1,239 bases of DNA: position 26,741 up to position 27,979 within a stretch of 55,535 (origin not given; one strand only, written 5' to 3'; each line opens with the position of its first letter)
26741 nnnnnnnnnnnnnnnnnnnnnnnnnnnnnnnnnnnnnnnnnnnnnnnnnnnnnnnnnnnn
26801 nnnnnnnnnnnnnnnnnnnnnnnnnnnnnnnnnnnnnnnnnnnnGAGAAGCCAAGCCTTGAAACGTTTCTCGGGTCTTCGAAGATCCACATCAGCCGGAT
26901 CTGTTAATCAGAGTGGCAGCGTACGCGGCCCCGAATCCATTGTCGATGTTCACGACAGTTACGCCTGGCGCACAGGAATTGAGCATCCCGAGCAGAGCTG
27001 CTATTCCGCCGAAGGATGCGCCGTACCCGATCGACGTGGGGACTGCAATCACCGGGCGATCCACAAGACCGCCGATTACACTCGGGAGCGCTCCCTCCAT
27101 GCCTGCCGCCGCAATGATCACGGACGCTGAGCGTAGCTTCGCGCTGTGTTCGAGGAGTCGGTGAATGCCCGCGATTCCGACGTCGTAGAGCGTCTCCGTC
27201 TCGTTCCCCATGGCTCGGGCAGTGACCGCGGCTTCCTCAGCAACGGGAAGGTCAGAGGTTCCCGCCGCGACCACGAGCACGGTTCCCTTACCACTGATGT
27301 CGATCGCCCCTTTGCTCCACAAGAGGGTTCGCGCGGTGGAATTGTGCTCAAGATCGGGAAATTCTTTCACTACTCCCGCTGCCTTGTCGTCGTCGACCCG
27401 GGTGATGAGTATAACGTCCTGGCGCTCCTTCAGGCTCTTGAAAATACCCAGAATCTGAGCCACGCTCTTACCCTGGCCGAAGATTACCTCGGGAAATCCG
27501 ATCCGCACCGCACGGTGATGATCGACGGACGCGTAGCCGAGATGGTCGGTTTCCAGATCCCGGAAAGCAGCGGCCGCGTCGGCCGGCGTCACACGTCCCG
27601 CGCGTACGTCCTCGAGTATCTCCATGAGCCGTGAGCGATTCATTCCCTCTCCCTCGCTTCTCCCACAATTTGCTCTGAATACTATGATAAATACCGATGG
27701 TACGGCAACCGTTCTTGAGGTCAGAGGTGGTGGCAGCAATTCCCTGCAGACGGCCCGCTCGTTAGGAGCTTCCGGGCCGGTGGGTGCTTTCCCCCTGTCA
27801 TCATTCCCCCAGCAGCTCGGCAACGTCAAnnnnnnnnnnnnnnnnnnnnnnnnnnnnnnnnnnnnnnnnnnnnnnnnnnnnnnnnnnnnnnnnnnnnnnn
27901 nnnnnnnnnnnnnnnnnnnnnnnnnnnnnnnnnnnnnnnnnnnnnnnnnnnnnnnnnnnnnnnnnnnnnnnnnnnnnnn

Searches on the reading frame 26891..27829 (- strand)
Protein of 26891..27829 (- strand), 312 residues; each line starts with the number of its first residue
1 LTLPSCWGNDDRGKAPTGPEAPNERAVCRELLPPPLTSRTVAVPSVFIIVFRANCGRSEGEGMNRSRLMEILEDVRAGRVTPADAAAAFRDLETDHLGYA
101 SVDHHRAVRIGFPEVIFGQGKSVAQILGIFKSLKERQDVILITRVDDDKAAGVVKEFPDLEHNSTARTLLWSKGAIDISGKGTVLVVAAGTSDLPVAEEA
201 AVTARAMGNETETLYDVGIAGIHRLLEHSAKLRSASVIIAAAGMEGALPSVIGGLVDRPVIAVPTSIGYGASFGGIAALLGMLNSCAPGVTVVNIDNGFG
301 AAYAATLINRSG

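Call 74: search_protein_families(library=pfam, proteins=[window:26891-27829:-], max_evalue=0.01)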
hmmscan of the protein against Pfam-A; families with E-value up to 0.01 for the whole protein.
window:26891-27829:- (312 aa): 1 family
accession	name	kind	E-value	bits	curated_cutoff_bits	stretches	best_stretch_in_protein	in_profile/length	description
PF00731.26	AIRC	-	1.4e-14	54.3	30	1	184-308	2-126/148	AIR carboxylase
